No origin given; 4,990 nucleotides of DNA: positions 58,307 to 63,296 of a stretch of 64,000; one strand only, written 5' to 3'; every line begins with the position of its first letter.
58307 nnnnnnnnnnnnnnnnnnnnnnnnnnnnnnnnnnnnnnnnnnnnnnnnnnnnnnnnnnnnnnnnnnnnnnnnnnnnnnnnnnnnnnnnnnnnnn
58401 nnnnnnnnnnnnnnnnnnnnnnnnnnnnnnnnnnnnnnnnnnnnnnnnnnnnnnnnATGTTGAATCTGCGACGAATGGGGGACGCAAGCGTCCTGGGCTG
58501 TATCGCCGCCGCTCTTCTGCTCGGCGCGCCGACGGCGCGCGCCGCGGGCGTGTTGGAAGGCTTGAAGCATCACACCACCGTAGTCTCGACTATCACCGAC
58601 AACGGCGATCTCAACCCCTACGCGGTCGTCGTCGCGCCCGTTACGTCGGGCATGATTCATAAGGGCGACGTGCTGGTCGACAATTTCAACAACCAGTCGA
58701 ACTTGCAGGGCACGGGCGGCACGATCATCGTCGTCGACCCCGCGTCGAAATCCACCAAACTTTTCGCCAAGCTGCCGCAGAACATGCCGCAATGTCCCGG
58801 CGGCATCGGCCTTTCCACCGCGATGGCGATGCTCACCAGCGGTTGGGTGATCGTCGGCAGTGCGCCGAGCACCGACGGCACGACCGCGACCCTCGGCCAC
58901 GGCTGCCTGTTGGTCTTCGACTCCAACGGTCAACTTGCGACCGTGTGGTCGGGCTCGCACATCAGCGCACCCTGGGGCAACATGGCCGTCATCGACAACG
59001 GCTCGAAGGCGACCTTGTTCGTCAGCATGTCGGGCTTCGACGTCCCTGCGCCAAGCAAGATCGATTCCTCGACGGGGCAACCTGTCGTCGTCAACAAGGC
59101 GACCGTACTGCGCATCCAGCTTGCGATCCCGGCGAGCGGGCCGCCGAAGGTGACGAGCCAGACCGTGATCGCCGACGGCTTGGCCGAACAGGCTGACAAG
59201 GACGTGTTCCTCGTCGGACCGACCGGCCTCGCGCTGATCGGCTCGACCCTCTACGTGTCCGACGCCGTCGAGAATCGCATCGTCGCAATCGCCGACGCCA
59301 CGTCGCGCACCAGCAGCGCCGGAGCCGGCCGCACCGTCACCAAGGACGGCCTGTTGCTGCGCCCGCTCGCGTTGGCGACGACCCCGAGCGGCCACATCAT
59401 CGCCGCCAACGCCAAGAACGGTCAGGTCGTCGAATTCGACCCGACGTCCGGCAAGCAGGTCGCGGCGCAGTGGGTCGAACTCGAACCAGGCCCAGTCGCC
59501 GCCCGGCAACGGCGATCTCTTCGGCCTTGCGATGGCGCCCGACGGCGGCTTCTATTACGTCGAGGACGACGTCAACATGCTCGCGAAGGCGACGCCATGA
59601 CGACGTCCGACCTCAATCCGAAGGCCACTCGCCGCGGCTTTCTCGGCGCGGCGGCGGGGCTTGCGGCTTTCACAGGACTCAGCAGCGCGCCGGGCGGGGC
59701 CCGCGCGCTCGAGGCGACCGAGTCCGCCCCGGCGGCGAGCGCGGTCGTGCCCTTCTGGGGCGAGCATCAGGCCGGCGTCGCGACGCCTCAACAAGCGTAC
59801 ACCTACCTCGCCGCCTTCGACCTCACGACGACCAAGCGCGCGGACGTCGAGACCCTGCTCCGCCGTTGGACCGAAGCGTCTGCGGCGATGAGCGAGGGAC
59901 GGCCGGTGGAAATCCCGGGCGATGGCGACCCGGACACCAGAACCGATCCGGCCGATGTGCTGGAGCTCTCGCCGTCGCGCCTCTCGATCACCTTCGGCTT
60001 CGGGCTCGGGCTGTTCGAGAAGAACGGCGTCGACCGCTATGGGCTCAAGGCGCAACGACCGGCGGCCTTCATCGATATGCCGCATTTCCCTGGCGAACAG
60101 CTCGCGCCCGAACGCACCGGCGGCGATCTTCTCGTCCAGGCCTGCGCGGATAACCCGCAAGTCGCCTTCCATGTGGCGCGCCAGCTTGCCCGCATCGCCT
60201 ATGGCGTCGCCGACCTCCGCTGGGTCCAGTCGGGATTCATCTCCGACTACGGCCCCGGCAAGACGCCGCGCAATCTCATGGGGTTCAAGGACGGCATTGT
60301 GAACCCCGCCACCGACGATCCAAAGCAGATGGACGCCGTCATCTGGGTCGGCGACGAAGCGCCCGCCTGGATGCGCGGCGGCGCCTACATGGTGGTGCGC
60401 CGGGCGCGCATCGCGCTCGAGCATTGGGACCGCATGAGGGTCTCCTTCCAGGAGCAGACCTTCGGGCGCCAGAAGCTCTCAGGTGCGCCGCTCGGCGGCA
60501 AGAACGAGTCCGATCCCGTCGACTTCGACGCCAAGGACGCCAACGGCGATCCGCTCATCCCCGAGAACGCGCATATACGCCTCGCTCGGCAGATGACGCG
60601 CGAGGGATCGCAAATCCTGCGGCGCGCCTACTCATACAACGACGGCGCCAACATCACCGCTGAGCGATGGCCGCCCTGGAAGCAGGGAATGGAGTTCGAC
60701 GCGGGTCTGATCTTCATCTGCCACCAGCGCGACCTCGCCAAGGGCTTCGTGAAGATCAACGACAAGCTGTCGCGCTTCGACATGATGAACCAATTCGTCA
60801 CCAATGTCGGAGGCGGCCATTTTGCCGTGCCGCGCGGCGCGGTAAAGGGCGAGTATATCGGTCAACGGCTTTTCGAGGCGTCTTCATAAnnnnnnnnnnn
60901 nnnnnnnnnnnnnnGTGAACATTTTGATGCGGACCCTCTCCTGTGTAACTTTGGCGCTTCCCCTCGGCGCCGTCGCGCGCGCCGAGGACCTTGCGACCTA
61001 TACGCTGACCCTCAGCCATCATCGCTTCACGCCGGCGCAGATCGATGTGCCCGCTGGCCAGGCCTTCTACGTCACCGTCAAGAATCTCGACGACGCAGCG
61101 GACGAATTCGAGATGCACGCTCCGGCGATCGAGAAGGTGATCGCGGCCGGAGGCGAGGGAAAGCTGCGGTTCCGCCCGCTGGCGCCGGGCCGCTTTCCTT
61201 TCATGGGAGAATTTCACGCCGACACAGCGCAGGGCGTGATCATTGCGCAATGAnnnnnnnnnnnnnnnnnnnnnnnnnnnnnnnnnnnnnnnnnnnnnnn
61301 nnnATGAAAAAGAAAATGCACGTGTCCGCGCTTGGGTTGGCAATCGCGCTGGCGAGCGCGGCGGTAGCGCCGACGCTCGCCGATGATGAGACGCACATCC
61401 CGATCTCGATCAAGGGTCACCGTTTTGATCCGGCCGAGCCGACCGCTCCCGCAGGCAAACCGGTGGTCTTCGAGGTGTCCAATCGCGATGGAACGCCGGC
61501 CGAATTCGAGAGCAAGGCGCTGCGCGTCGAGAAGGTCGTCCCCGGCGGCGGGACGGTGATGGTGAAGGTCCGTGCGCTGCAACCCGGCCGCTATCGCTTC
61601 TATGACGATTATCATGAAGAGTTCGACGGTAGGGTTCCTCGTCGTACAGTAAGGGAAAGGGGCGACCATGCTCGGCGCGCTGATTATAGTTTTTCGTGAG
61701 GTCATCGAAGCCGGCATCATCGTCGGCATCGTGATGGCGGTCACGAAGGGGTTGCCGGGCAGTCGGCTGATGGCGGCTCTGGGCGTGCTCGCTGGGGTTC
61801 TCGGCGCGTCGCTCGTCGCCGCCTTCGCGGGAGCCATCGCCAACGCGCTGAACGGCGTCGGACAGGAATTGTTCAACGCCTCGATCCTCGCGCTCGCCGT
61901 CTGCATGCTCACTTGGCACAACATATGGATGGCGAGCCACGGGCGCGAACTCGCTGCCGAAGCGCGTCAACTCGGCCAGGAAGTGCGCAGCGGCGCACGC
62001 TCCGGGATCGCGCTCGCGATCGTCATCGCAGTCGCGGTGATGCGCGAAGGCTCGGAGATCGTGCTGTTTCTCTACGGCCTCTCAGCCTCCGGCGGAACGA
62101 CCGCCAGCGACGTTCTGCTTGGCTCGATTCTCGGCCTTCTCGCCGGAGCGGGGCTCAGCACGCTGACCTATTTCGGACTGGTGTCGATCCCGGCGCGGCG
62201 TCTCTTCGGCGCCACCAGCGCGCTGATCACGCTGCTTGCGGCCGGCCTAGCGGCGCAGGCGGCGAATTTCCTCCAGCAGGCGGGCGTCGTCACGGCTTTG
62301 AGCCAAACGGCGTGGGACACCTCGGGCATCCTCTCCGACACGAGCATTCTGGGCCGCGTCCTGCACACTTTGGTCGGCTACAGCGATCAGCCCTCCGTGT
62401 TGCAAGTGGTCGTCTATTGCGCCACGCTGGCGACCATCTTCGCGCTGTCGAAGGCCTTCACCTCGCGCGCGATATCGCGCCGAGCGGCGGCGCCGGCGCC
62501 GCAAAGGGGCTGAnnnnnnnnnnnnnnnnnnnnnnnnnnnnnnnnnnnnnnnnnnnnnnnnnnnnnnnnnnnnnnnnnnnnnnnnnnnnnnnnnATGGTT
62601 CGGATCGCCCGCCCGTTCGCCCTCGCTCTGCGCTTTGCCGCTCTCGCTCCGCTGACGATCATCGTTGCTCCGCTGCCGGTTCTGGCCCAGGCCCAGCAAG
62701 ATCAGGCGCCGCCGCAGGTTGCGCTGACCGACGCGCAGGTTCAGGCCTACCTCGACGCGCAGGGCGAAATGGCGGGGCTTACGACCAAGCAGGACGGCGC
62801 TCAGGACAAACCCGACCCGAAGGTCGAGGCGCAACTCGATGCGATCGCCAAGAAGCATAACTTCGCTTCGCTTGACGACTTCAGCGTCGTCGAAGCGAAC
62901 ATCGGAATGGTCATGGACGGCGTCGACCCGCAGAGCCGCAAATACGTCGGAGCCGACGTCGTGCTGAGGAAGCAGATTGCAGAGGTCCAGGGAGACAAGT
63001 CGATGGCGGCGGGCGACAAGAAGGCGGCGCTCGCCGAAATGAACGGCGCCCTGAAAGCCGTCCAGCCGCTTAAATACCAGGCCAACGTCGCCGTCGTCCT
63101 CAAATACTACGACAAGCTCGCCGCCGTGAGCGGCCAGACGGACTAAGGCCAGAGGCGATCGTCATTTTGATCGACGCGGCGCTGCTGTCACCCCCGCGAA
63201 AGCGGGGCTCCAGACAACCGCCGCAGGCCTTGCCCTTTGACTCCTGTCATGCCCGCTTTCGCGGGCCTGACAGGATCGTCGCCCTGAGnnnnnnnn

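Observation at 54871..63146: Predicted Irr-controlled ferrous-iron uptake system fronted by OprB 'carbohydrate' porins and a secreted beta-propeller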

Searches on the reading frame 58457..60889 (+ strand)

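Call 3: search_protein_families(library=pfam, proteins=[window:58457-60889:+], max_evalue=0.01)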
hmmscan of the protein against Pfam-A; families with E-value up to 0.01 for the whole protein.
window:58457-60889:+ (810 aa): 3 families
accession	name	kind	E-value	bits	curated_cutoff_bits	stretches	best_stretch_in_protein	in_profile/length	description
PF20628.3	Dyp_perox_C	-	4.7e-43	147.2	20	1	603-794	1-164/166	Dyp-type peroxidase, C-terminal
PF04261.18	Dyp_perox_N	-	1.4e-32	113.2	20.4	1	438-594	1-145/146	Dyp-type peroxidase, N-terminal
PF08450.18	SGL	-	0.0056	16.7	26.3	0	262-335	145-217/246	SMP-30/Gluconolactonase/LRE-like region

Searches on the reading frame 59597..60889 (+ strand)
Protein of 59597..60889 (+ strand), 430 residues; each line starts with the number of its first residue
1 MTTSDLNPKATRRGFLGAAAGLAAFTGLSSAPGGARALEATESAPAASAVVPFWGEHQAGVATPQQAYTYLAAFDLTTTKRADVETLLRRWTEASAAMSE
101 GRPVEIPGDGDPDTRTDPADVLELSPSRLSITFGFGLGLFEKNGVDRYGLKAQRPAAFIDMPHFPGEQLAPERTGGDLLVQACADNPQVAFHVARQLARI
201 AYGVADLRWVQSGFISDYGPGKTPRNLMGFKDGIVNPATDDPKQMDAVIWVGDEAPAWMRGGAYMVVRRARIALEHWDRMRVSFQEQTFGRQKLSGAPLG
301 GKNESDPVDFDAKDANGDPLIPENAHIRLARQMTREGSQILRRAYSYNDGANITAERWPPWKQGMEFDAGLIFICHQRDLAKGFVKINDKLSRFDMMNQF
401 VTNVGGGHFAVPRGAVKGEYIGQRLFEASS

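Call 21: search_protein_families(library=ncbifam, proteins=[window:59597-60889:+], max_evalue=0.01)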
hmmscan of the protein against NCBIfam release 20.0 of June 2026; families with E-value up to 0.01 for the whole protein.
window:59597-60889:+ (430 aa): 2 families
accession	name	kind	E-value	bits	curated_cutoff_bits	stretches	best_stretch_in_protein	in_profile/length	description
TIGR01412.1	tat_substr_1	equivalog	1.6e-130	435.8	428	1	9-427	7-420/420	iron uptake transporter deferrochelatase/peroxidase subunit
TIGR01413.1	Dyp_perox_fam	superfamily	7.6e-85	285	100.5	1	58-414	1-320/323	Dyp-type peroxidase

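Call 70: search_solved_structures(query=window:59597-60889:+, max_evalue=1e-10, show_alignments=1)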
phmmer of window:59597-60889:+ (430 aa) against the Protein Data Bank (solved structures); distinct sequences matched with E-value up to 1e-10: 34.
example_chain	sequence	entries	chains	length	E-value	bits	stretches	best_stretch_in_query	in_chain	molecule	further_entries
7pkx_A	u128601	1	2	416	2.8e-95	323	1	17-427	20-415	Deferrochelatase/peroxidase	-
7pl0_A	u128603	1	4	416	6.9e-95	321.8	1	17-427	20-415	Deferrochelatase/peroxidase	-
6kmm_A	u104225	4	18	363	1.3e-93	317.6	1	49-427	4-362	Deferrochelatase/peroxidase EfeB | Deferrochelatase/peroxidase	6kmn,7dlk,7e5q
9u2x_A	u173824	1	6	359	2.1e-91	310.3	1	50-425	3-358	Deferrochelatase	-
8pxp_A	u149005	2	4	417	1.5e-82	281.1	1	8-417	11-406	Deferrochelatase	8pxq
8omc_A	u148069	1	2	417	1.5e-82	281.1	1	8-417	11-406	Deferrochelatase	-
8olp_A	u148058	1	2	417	3.8e-82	279.8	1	8-417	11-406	Deferrochelatase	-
4grc_A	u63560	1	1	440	5.3e-82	279.3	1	8-425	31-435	Putative membrane protein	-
8olh_A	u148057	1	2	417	1.4e-81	277.9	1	8-417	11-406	Deferrochelatase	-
8rgs_A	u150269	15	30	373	6.1e-81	275.8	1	47-426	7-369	Deferrochelatase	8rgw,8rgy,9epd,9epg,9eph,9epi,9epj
9fy7_A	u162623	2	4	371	7.5e-81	275.5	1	47-417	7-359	Deferrochelatase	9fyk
6i43_A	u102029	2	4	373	1.5e-80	274.5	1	47-426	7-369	Deferrochelatase/peroxidase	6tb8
6i7c_A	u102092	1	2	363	3.7e-80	273.2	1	48-416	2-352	Deferrochelatase/peroxidase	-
9gt8_A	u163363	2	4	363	5.6e-80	272.6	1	49-417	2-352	Deferrochelatase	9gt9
6i7z_A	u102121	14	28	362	6.5e-80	272.4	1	49-416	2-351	Deferrochelatase/peroxidase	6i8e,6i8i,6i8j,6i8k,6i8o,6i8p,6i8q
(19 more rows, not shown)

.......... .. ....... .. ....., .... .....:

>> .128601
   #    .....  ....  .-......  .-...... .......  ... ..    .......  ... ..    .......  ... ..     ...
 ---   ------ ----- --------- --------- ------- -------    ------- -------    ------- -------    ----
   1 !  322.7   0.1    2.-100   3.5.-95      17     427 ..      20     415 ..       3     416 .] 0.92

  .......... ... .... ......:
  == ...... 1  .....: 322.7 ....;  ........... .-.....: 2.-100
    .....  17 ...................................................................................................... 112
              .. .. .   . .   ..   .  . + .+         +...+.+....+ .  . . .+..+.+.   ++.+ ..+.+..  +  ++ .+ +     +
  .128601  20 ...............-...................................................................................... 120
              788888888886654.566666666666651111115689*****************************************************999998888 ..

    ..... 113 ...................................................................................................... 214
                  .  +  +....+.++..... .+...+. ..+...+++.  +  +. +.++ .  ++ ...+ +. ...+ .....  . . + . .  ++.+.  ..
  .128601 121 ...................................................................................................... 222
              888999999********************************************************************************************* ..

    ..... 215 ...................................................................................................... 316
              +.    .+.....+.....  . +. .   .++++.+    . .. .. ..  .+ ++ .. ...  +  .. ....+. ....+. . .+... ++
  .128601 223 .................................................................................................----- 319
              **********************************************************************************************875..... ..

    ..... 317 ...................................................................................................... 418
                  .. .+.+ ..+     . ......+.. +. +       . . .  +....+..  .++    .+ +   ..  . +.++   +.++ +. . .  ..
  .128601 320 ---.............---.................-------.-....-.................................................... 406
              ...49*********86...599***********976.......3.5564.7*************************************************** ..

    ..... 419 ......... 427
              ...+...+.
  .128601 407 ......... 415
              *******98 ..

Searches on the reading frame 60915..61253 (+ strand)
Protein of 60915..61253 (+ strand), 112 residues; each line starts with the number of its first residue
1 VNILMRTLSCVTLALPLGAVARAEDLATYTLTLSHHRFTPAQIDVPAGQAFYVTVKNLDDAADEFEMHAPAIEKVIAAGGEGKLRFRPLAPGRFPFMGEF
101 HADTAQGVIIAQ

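Call 3: search_protein_families(library=pfam, proteins=[window:60915-61253:+], max_evalue=0.01)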
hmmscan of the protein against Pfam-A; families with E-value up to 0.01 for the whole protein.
window:60915-61253:+ (112 aa): 1 family
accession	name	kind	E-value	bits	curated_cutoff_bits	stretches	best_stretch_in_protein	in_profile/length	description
PF13473.12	Cupredoxin_1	-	5.3e-23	81.5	27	1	13-111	7-104/104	Cupredoxin-like domain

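Call 21: search_protein_families(library=ncbifam, proteins=[window:60915-61253:+], max_evalue=0.01)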
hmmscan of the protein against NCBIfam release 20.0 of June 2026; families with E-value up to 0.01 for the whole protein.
window:60915-61253:+ (112 aa): 1 family
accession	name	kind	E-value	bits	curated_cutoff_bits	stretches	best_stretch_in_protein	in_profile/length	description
TIGR04246.1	nitrous_NosZ_Gp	equivalog_domain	0.0002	19.8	625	1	29-97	487-558/578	Sec-dependent nitrous-oxide reductase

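Call 43: search_solved_structures(query=window:60915-61253:+, max_evalue=1, show_alignments=2)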
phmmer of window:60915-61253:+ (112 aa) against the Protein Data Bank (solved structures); distinct sequences matched with E-value up to 1: 7.
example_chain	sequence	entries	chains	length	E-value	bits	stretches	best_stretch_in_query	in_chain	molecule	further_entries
8vuk_A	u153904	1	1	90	1.9e-09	40.7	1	28-111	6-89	EfeO-type cupredoxin-like domain-containing protein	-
4d4e_A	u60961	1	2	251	0.00078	22.6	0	50-97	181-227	ARMADILLO REPEAT PROTEIN ARM00016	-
5mfb_A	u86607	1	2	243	0.0024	21.1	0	50-84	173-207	YIII(Dq)4CqI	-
4hcf_A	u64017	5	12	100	0.022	17.9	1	31-102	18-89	Cupredoxin 1 | Cytochrome B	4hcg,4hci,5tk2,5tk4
6ixl_A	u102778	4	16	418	0.16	15.2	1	12-65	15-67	Isocitrate dehydrogenase | Isocitrate dehydrogenase (NAD(+)), mitochondrial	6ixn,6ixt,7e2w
6kol_A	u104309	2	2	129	0.17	15.1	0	71-107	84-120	Blue (Type 1) copper domain protein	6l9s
1iby_A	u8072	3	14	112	0.48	13.6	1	40-102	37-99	NITROSOCYANIN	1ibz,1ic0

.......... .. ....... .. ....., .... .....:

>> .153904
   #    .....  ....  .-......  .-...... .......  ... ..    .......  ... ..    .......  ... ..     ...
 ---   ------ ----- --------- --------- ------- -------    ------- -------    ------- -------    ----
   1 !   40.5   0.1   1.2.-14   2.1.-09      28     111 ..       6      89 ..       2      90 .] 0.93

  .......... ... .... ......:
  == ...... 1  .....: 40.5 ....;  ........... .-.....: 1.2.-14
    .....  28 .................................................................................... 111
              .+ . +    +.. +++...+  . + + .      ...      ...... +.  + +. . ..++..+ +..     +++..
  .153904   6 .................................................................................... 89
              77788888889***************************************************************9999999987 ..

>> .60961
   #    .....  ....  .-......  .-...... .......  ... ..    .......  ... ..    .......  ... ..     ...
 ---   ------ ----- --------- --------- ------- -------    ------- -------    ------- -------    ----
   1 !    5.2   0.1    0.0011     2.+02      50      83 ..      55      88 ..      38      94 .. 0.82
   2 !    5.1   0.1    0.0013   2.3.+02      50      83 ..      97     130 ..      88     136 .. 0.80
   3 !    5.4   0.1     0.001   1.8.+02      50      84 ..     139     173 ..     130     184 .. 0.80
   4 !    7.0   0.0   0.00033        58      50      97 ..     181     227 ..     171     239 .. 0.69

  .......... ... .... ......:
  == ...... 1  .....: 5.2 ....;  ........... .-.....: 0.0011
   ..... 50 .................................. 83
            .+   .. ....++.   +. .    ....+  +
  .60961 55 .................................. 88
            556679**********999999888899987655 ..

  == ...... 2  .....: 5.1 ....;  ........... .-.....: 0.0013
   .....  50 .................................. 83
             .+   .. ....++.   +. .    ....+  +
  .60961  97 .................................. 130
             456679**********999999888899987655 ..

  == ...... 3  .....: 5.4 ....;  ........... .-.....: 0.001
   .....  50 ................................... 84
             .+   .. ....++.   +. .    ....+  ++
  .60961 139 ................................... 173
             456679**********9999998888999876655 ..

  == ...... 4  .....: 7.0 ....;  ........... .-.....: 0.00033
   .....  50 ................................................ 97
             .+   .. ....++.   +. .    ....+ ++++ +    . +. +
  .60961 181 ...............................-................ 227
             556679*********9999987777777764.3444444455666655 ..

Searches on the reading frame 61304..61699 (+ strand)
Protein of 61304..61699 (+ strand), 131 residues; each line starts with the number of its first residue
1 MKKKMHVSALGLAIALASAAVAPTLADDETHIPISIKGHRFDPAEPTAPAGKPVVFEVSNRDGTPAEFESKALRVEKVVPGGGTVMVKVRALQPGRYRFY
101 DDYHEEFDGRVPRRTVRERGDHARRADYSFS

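Call 3: search_protein_families(library=pfam, proteins=[window:61304-61699:+], max_evalue=0.01)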
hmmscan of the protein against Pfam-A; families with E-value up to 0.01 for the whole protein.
window:61304-61699:+ (131 aa): 1 family
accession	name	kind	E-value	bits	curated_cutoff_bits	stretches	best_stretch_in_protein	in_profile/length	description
PF13473.12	Cupredoxin_1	-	1.6e-24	86.3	27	1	13-110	4-101/104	Cupredoxin-like domain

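Call 21: search_protein_families(library=ncbifam, proteins=[window:61304-61699:+], max_evalue=0.01)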
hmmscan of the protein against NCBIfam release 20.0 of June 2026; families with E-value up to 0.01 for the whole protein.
window:61304-61699:+ (131 aa): 1 family
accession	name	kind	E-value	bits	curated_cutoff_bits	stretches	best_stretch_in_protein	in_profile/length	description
NF007697.0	PRK10378.1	subfamily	0.0026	16.9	297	1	2-97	2-99/375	iron uptake system protein EfeO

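Call 44: search_solved_structures(query=window:61304-61699:+, max_evalue=1, show_alignments=2)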
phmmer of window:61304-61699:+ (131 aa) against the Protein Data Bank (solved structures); distinct sequences matched with E-value up to 1: 2.
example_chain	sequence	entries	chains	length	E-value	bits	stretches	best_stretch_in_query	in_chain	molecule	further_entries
8vuk_A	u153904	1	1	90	8.8e-10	41.7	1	37-105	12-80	EfeO-type cupredoxin-like domain-containing protein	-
4hcf_A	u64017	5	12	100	0.67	13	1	32-104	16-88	Cupredoxin 1 | Cytochrome B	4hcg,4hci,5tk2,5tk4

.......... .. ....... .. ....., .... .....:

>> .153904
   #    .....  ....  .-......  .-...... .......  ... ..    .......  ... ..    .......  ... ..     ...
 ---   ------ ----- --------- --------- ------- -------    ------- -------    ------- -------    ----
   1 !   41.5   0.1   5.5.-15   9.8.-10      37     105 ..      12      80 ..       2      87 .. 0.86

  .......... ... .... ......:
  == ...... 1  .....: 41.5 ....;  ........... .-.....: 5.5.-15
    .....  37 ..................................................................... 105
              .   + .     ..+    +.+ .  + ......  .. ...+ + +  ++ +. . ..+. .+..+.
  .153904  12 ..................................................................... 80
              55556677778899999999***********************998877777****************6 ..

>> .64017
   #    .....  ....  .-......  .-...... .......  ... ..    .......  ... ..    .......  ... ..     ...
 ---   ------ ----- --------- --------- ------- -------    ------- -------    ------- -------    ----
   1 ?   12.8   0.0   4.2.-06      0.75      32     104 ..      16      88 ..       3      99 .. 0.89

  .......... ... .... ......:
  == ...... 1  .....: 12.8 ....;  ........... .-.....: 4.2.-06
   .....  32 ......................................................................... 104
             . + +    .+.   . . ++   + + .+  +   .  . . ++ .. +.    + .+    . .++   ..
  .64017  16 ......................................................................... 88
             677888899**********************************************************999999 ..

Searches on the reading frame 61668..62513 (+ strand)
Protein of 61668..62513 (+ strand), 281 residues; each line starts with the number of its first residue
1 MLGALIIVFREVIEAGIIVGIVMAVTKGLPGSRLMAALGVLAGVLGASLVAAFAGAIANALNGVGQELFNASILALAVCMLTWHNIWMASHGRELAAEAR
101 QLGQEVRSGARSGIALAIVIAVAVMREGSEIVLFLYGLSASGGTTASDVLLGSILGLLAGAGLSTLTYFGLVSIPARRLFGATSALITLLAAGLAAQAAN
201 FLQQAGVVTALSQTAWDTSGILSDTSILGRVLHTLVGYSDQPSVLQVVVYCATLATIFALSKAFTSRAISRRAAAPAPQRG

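Call 3: search_protein_families(library=pfam, proteins=[window:61668-62513:+], max_evalue=0.01)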
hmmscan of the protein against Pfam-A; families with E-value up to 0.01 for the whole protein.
window:61668-62513:+ (281 aa): 1 family
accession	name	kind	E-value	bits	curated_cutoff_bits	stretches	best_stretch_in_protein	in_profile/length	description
PF03239.20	FTR1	-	4.3e-34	118.6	25.3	1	1-259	1-268/284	Iron permease FTR1 family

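Call 21: search_protein_families(library=ncbifam, proteins=[window:61668-62513:+], max_evalue=0.01)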
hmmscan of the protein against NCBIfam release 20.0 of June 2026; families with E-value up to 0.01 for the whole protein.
window:61668-62513:+ (281 aa): 2 families
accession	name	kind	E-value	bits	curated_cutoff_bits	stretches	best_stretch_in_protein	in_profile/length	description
NF041756.1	EfeU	equivalog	2e-41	142.3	255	1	6-259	2-254/257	iron uptake transporter permease EfeU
TIGR00145.1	TIGR00145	subfamily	1.1e-30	107.2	303.8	1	1-260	4-271/282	EfeU/Ftr1 family ferrous iron transporter subunit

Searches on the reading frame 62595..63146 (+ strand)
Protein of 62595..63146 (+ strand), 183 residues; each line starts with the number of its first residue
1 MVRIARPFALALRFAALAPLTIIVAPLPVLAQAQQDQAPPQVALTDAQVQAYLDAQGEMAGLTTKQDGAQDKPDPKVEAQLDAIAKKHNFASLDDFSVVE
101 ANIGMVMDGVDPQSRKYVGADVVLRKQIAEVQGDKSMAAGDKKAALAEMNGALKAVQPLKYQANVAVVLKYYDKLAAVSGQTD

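Call 3: search_protein_families(library=pfam, proteins=[window:62595-63146:+], max_evalue=0.01)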
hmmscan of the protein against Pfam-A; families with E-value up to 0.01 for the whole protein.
window:62595-63146:+ (183 aa): 0 families

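Call 21: search_protein_families(library=ncbifam, proteins=[window:62595-63146:+], max_evalue=0.01)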
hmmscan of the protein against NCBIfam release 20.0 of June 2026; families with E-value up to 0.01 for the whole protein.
window:62595-63146:+ (183 aa): 0 families

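Call 57: search_protein_families(library=pfam, proteins=[window:62595-63146:+], max_evalue=1)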
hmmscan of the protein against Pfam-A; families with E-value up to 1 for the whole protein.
window:62595-63146:+ (183 aa): 0 families

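Call 71: search_solved_structures(query=window:62595-63146:+, max_evalue=5)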
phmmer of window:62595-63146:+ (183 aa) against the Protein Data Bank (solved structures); distinct sequences matched with E-value up to 5: 1.
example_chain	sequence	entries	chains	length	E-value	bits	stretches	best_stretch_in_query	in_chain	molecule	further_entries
7cy2_A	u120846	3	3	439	0.37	14.4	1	61-132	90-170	ABC1 family protein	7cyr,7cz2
